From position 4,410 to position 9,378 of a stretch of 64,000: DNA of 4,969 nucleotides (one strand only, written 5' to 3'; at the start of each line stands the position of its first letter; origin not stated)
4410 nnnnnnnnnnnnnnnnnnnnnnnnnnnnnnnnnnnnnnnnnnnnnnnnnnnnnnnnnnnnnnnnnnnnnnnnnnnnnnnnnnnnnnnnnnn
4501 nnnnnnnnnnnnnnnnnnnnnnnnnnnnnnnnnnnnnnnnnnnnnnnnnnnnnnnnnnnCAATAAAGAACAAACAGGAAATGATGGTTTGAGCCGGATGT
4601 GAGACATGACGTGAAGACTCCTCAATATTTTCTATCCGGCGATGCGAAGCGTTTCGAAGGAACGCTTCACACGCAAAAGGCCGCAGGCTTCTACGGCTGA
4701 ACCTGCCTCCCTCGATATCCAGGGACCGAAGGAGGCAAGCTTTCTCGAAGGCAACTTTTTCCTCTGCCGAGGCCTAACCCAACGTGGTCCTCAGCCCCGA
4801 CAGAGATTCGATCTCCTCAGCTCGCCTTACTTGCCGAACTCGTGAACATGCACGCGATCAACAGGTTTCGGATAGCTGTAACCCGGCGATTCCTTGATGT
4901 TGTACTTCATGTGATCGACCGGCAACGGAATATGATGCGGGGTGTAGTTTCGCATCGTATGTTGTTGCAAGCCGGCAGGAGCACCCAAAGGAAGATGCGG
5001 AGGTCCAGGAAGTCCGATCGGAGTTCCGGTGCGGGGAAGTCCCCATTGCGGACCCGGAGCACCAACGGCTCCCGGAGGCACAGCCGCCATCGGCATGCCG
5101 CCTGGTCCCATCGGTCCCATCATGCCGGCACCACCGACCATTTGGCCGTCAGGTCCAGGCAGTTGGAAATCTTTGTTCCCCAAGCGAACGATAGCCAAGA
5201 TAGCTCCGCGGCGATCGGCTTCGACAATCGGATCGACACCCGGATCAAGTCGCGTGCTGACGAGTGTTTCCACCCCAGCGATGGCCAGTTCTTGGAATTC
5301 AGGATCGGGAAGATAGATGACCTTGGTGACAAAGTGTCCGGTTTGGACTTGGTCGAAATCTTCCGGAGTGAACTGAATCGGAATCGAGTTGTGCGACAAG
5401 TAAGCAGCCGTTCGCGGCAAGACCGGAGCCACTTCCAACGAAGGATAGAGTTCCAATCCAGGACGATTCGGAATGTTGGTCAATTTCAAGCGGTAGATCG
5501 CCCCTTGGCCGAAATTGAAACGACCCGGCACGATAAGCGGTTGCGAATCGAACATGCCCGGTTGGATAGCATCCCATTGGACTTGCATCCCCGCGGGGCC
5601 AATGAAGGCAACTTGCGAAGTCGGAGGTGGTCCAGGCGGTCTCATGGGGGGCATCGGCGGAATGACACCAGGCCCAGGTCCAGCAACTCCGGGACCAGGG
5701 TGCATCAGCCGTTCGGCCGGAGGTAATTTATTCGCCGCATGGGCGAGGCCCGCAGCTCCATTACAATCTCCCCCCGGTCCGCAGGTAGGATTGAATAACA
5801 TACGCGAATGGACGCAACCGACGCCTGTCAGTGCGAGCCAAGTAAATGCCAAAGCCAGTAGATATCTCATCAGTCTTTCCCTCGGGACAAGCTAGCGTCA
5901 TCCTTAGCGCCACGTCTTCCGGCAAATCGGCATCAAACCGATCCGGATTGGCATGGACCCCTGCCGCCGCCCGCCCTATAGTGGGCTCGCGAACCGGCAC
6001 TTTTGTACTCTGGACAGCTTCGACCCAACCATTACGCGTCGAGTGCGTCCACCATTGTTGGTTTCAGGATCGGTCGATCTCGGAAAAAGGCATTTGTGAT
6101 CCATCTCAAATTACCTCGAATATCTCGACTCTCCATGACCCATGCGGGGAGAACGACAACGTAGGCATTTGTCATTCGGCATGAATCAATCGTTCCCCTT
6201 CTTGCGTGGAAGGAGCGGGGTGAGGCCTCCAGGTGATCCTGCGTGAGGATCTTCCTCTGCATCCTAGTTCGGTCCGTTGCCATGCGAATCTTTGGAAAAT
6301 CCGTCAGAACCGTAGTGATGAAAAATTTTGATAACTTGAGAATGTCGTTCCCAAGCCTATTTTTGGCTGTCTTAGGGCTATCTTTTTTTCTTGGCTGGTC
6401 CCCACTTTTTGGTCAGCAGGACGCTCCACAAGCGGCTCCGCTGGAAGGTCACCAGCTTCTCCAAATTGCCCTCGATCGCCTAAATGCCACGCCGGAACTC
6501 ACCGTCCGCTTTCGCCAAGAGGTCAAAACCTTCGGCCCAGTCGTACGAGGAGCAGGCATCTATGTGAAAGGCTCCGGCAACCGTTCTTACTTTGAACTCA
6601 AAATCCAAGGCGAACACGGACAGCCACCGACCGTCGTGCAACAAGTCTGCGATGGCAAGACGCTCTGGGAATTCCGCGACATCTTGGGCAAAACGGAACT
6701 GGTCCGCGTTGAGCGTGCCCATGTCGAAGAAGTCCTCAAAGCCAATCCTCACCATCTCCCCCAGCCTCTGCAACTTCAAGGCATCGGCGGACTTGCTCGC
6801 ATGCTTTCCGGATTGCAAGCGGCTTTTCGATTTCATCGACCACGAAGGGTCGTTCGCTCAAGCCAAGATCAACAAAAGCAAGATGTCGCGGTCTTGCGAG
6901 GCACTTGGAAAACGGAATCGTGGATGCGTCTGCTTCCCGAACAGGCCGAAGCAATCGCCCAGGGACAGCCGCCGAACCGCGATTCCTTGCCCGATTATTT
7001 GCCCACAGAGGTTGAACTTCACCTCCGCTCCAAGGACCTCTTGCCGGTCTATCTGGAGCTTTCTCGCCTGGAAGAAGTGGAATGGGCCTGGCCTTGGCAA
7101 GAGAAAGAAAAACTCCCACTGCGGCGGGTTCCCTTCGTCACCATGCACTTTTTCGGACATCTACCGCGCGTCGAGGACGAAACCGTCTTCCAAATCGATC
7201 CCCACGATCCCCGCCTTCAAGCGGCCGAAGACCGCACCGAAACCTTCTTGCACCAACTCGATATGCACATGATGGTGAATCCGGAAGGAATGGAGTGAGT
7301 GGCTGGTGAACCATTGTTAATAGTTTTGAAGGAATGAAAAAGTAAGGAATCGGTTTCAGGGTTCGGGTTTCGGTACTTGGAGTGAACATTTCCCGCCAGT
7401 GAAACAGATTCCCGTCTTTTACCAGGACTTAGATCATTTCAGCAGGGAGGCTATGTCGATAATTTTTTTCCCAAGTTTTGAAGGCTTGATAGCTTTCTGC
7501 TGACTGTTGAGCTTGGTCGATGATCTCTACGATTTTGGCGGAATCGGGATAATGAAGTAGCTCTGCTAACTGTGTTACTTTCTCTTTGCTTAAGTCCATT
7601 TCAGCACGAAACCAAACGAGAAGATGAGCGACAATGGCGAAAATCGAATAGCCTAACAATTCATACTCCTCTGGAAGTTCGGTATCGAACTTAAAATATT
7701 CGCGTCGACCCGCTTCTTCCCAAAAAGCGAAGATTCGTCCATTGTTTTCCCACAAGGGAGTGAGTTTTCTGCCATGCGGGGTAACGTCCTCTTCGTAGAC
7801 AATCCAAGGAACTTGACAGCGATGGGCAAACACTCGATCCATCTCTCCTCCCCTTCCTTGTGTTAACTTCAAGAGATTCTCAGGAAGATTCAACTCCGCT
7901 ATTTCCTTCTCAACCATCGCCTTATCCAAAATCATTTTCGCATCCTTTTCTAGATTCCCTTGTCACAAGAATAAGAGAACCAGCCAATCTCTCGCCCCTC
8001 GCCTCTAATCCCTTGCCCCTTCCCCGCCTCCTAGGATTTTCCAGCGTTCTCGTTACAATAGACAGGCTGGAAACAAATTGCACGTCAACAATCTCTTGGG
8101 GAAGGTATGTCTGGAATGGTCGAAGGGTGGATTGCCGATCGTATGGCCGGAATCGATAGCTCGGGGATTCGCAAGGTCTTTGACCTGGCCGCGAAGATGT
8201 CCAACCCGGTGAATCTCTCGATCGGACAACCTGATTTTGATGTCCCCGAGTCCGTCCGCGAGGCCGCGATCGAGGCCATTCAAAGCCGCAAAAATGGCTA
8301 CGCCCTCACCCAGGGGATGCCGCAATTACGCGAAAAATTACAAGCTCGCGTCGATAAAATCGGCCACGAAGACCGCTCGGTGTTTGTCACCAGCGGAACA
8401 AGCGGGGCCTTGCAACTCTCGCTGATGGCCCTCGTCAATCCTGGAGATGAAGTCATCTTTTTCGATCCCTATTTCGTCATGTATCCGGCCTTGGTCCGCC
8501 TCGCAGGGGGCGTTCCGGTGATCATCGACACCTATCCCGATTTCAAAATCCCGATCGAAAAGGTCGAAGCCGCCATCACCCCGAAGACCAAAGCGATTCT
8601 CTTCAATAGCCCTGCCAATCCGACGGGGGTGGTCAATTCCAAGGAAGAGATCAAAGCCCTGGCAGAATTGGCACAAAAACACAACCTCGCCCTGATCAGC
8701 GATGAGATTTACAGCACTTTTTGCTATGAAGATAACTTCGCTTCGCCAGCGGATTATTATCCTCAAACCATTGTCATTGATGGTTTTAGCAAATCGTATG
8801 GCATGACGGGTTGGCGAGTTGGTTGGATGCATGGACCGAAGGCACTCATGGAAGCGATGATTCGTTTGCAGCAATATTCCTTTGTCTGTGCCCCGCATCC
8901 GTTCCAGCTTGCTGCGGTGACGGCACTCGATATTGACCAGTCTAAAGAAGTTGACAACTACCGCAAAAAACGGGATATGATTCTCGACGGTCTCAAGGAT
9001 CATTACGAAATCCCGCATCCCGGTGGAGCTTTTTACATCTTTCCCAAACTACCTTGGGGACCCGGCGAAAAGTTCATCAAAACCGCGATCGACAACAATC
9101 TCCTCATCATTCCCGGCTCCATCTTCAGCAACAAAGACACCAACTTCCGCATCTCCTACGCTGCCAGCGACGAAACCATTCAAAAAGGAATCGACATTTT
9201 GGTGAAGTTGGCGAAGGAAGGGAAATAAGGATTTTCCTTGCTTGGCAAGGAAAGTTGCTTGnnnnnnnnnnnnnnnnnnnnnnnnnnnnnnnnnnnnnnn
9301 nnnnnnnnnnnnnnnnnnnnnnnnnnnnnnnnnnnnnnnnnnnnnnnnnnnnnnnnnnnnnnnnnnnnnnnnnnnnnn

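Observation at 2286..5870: Three-gene minus-strand operon of secreted Pro/Gly/Met-rich proteins, including a tandem paralog pair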

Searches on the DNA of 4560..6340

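Call 100: search_rna_families(source=window, start=4560, end=6340, threshold=evalue, max_evalue=1)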
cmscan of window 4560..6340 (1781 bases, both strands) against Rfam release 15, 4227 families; matches with E-value up to 1: 1.
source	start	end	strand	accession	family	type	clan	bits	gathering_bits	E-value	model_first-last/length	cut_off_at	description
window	5052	5130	-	RF03285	mir-564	Gene; miRNA;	-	23.8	80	0.7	1-82/82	no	mir-564 microRNA precursor family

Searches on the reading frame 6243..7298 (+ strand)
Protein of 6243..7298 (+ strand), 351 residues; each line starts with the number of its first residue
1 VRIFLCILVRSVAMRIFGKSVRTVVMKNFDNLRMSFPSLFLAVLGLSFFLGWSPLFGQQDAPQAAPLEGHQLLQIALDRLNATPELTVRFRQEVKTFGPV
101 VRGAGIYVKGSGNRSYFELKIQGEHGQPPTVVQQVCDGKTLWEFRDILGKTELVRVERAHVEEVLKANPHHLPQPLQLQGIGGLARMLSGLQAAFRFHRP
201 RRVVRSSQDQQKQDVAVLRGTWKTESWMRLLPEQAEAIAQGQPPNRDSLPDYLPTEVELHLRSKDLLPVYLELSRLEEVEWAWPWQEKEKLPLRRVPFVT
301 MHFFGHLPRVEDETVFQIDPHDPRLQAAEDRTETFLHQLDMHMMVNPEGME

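Call 15: search_protein_families(library=pfam, proteins=[window:6243-7298:+], max_evalue=0.1)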
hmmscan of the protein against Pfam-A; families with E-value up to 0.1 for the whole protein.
window:6243-7298:+ (351 aa): 0 families

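Call 27: search_protein_families(library=ncbifam, proteins=[window:6243-7298:+], max_evalue=5)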
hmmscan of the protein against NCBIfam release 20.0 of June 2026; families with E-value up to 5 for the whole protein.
window:6243-7298:+ (351 aa): 0 families

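Call 28: search_solved_structures(query=window:6243-7298:+, max_evalue=10)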
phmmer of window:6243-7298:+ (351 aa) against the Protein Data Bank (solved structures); distinct sequences matched with E-value up to 10: 1.
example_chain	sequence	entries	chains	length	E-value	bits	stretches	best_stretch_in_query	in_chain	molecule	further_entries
2ich_A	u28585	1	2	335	0.4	12.8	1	173-228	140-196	Putative AttH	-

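Call 43: search_protein_families(library=pfam, alignment_id=A4, max_evalue=0.01)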
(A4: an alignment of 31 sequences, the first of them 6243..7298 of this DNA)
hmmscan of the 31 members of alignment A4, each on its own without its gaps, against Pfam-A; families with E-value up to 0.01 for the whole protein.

A. member 1, window:6243-7298:+ (351 aa): 0 families

B. families by the number of members that match (of 31 scanned): 0 families

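Call 44: search_solved_structures(query=A4, max_evalue=10)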
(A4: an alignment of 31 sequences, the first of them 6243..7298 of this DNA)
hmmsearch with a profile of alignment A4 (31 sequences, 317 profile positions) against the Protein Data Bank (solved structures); distinct sequences matched with E-value up to 10: 8.
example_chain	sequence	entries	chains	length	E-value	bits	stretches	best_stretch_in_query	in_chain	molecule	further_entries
2w7q_A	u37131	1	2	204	0.26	13.2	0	274-294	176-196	OUTER-MEMBRANE LIPOPROTEIN CARRIER PROTEIN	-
8p2k_Nb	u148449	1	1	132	0.33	12.9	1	180-234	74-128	Transcription factor BTF3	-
8v1k_A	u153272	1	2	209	0.42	12.5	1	269-303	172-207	Outer-membrane lipoprotein carrier protein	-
7qwq_u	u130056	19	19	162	0.46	12.4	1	180-234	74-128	Isoform 2 of Transcription factor BTF3 | Transcription factor BTF3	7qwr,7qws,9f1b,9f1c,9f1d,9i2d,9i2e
6fhm_A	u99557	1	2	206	0.46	12.4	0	76-131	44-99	Outer-membrane lipoprotein carrier protein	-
28ln_Bv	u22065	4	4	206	0.68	11.9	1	180-234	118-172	Transcription factor BTF3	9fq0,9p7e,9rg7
6t59_NB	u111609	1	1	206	0.71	11.8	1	180-234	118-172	Transcription factor BTF3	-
3kxy_A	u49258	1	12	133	1.5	10.7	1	73-114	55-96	Exoenzyme S synthesis protein C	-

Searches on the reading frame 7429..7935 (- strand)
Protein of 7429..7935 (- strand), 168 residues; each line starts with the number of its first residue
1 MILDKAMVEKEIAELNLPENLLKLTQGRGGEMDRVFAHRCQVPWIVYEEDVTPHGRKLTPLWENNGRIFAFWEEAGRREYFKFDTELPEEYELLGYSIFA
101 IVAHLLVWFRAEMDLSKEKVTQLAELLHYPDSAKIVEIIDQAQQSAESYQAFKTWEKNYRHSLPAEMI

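Call 15: search_protein_families(library=pfam, proteins=[window:7429-7935:-], max_evalue=0.1)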
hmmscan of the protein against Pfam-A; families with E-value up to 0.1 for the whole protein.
window:7429-7935:- (168 aa): 0 families

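Call 27: search_protein_families(library=ncbifam, proteins=[window:7429-7935:-], max_evalue=5)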
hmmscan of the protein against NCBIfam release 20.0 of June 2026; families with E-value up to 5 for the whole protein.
window:7429-7935:- (168 aa): 1 family
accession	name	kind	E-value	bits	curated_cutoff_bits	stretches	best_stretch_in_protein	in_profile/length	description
NF040862.1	pufB_517_ASD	equivalog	0.044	13.8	61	1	95-109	23-37/42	light-harvesting antenna LH1, beta subunit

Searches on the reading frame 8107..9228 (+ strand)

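Call 15: search_protein_families(library=pfam, proteins=[window:8107-9228:+], max_evalue=0.1)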
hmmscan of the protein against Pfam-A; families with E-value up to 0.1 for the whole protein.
window:8107-9228:+ (373 aa): 7 families
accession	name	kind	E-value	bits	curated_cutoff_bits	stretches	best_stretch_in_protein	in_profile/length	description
PF00155.27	Aminotran_1_2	-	5.6e-64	217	19.7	1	34-363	3-359/361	Aminotransferase class I and II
PF01041.23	DegT_DnrJ_EryC1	-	7.7e-16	58.7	19.8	1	57-199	10-145/360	DegT/DnrJ/EryC1/StrS aminotransferase family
PF01053.26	Cys_Met_Meta_PP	-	1.2e-12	47.5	27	1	58-205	37-179/381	Cys/Met metabolism PLP-dependent enzyme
PF01212.27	Beta_elim_lyase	-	2.2e-09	37.5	27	1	76-199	35-168/288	Beta-eliminating lyase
PF00266.25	Aminotran_5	-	5.6e-05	22.7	21.5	1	66-187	40-166/371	Aminotransferase class-V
PF01276.26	OKR_DC_1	-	0.0028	16.9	27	1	84-141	77-134/417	Orn/Lys/Arg decarboxylase, major domain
PF00202.27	Aminotran_3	-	0.0041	16.3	30.5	1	150-298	180-328/403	Aminotransferase class-III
